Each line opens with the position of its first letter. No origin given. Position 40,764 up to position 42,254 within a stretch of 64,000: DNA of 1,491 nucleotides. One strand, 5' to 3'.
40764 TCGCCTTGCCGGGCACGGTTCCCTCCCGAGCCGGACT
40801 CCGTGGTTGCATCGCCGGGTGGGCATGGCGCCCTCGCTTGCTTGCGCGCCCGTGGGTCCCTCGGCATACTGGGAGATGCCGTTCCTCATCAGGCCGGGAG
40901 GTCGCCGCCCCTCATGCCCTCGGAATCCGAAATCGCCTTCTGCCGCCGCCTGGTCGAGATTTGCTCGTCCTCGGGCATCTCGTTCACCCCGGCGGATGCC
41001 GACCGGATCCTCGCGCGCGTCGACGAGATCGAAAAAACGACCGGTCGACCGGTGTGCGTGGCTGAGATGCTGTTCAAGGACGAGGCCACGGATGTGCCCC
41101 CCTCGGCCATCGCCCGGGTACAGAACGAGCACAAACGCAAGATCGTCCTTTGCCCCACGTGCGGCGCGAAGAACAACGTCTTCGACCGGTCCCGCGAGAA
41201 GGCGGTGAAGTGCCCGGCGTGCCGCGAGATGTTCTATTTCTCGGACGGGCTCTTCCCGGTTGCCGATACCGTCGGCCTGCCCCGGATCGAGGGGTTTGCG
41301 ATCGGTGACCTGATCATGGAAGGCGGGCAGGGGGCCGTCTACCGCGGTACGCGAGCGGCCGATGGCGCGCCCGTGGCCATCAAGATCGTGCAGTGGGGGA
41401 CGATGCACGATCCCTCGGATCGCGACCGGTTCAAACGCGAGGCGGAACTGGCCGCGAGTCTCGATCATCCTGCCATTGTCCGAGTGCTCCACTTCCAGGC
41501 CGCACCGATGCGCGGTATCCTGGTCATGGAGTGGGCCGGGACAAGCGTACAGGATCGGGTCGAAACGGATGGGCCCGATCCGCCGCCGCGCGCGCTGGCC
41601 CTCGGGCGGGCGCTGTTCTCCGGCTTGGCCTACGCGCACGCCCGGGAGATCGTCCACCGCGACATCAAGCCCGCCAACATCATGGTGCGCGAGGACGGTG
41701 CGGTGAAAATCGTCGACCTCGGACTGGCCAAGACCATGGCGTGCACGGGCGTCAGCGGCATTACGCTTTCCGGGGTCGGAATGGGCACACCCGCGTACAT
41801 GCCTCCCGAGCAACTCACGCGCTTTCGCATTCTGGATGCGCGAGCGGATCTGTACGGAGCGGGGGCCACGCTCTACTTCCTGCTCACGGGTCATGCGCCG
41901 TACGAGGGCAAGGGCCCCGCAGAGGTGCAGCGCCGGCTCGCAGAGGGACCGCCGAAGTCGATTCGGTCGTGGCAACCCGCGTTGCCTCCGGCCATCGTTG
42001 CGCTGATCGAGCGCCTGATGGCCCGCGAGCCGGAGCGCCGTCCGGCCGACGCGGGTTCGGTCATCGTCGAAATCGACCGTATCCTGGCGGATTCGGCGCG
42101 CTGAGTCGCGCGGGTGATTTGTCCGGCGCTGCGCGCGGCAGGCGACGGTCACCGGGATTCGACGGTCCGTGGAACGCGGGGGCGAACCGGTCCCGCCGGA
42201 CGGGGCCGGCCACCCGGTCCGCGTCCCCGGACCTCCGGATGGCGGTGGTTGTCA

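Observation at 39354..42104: FHA-transmembrane-trypsin-like protease fusion, divergently paired with a zinc-ribbon Ser/Thr kinase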

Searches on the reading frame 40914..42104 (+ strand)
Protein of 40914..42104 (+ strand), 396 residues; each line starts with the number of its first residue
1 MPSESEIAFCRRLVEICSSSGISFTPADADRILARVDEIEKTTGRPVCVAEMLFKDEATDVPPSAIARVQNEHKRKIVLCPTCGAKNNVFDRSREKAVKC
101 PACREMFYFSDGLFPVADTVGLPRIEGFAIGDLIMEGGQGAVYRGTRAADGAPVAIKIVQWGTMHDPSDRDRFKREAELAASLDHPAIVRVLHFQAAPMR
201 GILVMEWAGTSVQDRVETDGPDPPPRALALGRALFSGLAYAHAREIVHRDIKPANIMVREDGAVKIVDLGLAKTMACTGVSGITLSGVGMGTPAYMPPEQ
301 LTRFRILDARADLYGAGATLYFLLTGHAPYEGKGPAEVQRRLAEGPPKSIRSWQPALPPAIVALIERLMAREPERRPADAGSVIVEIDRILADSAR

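Call 4: search_protein_families(library=pfam, proteins=[window:40914-42104:+], max_evalue=0.01)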
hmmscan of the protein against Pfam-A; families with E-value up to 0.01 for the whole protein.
window:40914-42104:+ (396 aa): 6 families
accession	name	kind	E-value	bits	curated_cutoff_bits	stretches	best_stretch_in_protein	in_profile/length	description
PF00069.31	Pkinase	-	7.7e-41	140.7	31.7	1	133-378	6-253/263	Protein kinase domain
PF07714.23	PK_Tyr_Ser-Thr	-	1.6e-27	96.9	23.1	1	132-378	5-250/258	Protein tyrosine and serine/threonine kinase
PF03109.22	ABC1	-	0.00016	21.4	22.9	1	200-275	142-217/244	ABC1 atypical kinase-like domain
PF23475.1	zf-Tbcl_FmdE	-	0.00022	21.1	23.2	0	72-84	2-14/35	FmdE treble clef zinc finger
PF02591.20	Zn_ribbon_9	-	0.00063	20.2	29.1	1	61-85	9-31/33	C4-type zinc ribbon domain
PF01636.29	APH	-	0.0032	17.7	23.2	0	228-273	151-198/239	Phosphotransferase enzyme family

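Call 38: find_homologous_proteins(query=window:40914-42104:+)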
Query window:40914-42104:+ (396 aa): 4604 proteins with E <= 0.001 among 8000 candidates; the best 120 are listed.
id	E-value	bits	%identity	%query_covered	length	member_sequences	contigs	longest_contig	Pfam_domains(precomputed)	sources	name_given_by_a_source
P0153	8.7e-263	889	100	100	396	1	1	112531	PF07714.24,PF00069.32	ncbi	-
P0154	2.1e-139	483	55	100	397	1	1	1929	PF07714.24,PF00069.32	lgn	-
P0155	3.8e-100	354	48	96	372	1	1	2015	PF07714.24,PF00069.32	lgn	-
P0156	8.9e-77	277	41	96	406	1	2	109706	PF07714.24,PF00069.32,PF03109.23,PF01636.30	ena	-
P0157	2.0e-66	243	38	57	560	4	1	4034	PF07714.24,PF13095.13,PF00069.32,PF03109.23,PF14531.13,PF17667.8,PF01636.30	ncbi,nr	ncbi:MAG TPA: serine/threonine-protein kinase, partial [Thermoanaerobaculia bacterium]|nr:serine/thr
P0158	2.9e-66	242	34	64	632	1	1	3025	PF07714.24,PF00069.32,PF03109.23,PF14531.13,PF17667.8,PF01636.30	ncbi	ncbi:MAG: serine/threonine-protein kinase, partial [Thermoanaerobaculia bacterium]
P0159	5.7e-59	218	39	63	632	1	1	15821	PF06293.21,PF07714.24,PF00069.32,PF03109.23,PF17667.8,PF01636.30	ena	-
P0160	1.3e-57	214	38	58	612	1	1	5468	PF06293.21,PF07714.24,PF00069.32,PF03109.23,PF17667.8,PF01636.30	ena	-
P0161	1.1e-54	204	32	63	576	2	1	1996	PF06293.21,PF07714.24,PF13095.13,PF00069.32,PF03109.23,PF19974.6,PF14531.13,PF01163.29,PF17667.8,PF01636.30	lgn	-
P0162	1.1e-50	191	30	67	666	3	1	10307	PF07714.24,PF00069.32,PF03109.23,PF01636.30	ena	-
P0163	1.6e-50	190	41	67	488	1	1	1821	PF07714.24,PF00069.32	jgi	jgi:serine/threonine-protein kinase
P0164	6.0e-50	189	39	61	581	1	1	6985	PF07714.24,PF00069.32,PF03109.23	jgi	jgi:serine/threonine protein kinase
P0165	1.2e-49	188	41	68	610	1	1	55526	PF07714.24,PF00069.32,PF03109.23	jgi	jgi:hypothetical protein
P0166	1.6e-49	187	38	79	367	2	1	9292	PF07714.24,PF00069.32,PF03109.23,PF01163.29,PF01636.30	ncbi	ncbi:MAG: hypothetical protein RLZZ127_430 [Planctomycetota bacterium]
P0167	4.7e-49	186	42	65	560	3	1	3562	PF07714.24,PF00069.32,PF03109.23,PF01636.30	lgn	-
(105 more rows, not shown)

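Call 39: find_encoding_contigs(protein=P0156, flank=10000, max_places=3)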
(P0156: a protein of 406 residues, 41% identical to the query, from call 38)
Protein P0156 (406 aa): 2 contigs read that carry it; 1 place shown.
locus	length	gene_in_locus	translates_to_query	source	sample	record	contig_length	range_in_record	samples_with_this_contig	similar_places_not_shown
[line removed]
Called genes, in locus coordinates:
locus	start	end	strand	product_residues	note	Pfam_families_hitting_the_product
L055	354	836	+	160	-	PF00072:Response_reg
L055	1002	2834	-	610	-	PF19363:DUF5939, PF00211:Guanylate_cyc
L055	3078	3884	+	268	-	PF00378:ECH_1, PF16113:ECH_2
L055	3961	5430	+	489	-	PF00171:Aldedh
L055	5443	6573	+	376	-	PF05138:PaaA_PaaC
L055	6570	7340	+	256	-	PF00378:ECH_1, PF16113:ECH_2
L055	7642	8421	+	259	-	PF00378:ECH_1, PF16113:ECH_2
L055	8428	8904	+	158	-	PF13664:DUF4149 (weak), PF05425:CopD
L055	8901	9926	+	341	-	PF01208:URO-D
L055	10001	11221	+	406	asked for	PF00069:Pkinase, PF07714:PK_Tyr_Ser-Thr, PF01636:APH (faint), PF03109:ABC1 (weak)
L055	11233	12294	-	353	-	PF00930:DPPIV_N (faint), PF25174:Beta-prop_THOC3 (faint), PF26549:Tricorn_N, PF26550:Tricorn_2nd, PF07676:PD40 (weak), PF26549:Tricorn_N, PF26550:Tricorn_2nd, PF07676:PD40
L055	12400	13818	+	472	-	PF01565:FAD_binding_4, PF02913:FAD-oxidase_C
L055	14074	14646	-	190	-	-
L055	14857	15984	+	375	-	PF04055:Radical_SAM, PF19288:CofH_C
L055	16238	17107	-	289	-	-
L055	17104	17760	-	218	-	PF00730:HhH-GPD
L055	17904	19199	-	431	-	-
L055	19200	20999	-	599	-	PF00672:HAMP, PF00211:Guanylate_cyc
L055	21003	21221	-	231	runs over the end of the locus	-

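Call 40: find_encoding_contigs(protein=P0154, flank=5000, max_places=2)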
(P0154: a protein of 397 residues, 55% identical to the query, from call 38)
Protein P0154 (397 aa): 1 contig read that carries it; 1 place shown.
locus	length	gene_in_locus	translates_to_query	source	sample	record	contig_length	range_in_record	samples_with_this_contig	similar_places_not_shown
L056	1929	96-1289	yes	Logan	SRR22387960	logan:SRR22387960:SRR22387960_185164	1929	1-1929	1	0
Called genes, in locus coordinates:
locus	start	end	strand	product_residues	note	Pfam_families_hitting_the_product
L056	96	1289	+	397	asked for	PF00069:Pkinase, PF07714:PK_Tyr_Ser-Thr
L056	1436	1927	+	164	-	?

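Call 41: find_encoding_contigs(protein=P0155, flank=5000, max_places=2)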
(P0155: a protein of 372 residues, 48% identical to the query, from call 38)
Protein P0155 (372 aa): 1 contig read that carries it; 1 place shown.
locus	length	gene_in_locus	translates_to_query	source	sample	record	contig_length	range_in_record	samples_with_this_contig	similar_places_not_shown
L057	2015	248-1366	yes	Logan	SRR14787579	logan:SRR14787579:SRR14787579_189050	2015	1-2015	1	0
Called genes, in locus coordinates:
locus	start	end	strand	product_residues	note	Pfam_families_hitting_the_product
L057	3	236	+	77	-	?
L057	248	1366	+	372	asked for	PF00069:Pkinase, PF07714:PK_Tyr_Ser-Thr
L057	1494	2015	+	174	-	?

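Call 77: search_protein_families(library=ncbifam, proteins=[window:40914-42104:+], max_evalue=0.01)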
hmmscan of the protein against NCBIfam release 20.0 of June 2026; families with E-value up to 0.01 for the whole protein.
window:40914-42104:+ (396 aa): 15 families
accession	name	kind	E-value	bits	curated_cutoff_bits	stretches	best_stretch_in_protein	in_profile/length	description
NF033483.0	PknB_PASTA_kin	equivalog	2.2e-62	211.9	450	1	129-393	10-271/563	Stk1 family PASTA domain-containing Ser/Thr kinase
NF052427.1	StpK7MSMEG_1200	equivalog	1.4e-33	116.3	900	1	129-390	10-268/601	serine/threonine protein kinase StpK7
NF038150.1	lanthi_synth_IV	equivalog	7.1e-32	110.6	650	1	128-381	191-447/851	class IV lanthionine synthetase LanL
NF047741.1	antiphage_MADS6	equivalog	3.6e-31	108.3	460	2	231-393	305-463/612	methylation-associated defense system protein kinase MAD6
NF053615.1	SerThrKinAfsKStmc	equivalog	1.2e-29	103.6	1300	1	124-380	11-258/809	protein serine/threonine kinase AfsK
TIGR03903.1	TOMM_kin_cyc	equivalog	2.8e-29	101.7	705.75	1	152-358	4-217/1267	TOMM system kinase/cyclase fusion protein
NF009651.0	PRK13184.1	equivalog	9.8e-21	73.4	839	2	235-388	123-288/932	serine/threonine-protein kinase PknD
NF033442.0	BREX_PglW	equivalog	3.5e-19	68.1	990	1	166-380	548-759/1391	BREX system serine/threonine kinase PglW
NF038151.1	lanthi_synth_III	equivalog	9.3e-12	44.1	575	1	128-329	222-428/833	class III lanthionine synthetase LanKC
NF043056.1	T4SS_LegK1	equivalog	8.3e-09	34.6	550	1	244-321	208-281/516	Dot/Icm T4SS effector kinase LegK1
NF011463.0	PRK14879.1-4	equivalog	3.4e-08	33.2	188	1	170-273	62-161/237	Kae1-associated kinase Bud32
TIGR03724.2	arch_bud32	equivalog_domain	1.4e-06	27.9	125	1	170-275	37-134/193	KEOPS complex kinase/ATPase Bud32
TIGR01982.1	UbiB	equivalog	0.00084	18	487.55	1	200-272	231-303/436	2-polyprenylphenol 6-hydroxylase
NF007174.0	PRK09605.1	equivalog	0.0026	16.3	447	1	171-276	381-477/535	bifunctional N(6)-L-threonylcarbamoyladenine synthase/serine/threonine protein kinase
NF047723.1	TransFacS4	equivalog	0.0034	17.8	120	1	75-107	58-90/90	transcription factor S4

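Call 81: search_protein_families(library=padloc, proteins=[window:40914-42104:+], max_evalue=0.001)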
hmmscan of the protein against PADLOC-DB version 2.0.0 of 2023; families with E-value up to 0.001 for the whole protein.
window:40914-42104:+ (396 aa): 34 families (the best 25 are shown)
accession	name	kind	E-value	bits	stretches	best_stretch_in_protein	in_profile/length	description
PDLC04042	PD-T4-6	-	4.7e-73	244.4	1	126-392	9-274/292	-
PDLC04061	PD-T4-6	-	1.5e-61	207.4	1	129-388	19-281/510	-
PDLC04054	PD-T4-6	-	1.4e-60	203.6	1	125-392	9-275/347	-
PDLC04053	PD-T4-6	-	7.9e-59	197.6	1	128-393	11-274/311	-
PDLC04138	mad6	-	2.9e-58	196.3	1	126-377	51-301/659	mads_6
PDLC04043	PD-T4-6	-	8.3e-53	178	1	133-395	22-282/452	-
PDLC04060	PD-T4-6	-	3e-50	169.5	1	128-393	10-272/486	-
PDLC04050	PD-T4-6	-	5.9e-50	168.5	1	134-392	71-328/480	-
PDLC04052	PD-T4-6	-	2.4e-49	166.9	1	128-390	11-276/496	-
PDLC04039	PD-T4-6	-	5.5e-49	165.4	1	128-393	16-278/458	-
PDLC04057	PD-T4-6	-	7e-47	158.4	1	129-393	11-273/443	-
PDLC04041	PD-T4-6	-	8.9e-47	158.3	1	128-383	30-286/443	-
PDLC04040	PD-T4-6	-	7.3e-46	155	1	134-390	2-265/547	-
PDLC04047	PD-T4-6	-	8e-46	154.6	1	128-390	12-272/327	-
PDLC04064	PD-T4-6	-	1.5e-45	153.8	1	135-393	29-283/369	-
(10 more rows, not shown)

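Call 85: search_protein_families(library=pfam, proteins=[L057:3-236:+, L057:1494-2015:+], max_evalue=0.001)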
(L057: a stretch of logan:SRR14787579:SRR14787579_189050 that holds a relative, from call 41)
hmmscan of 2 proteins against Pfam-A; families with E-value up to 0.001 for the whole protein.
L057:3-236:+ (77 aa): 2 families
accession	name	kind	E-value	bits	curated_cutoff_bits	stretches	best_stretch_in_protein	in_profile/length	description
PF00089.32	Trypsin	-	0.00035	20.9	20.6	1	17-56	174-214/220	Trypsin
PF13365.12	Trypsin_2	-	0.00089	20.4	27.6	0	8-37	115-144/144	Trypsin-like peptidase domain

L057:1494-2015:+ (174 aa): 1 family
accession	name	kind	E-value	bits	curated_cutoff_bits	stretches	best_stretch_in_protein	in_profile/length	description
PF24441.1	DUF7560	-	0.00018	21.6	27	1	4-37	5-40/44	Family of unknown function (DUF7560)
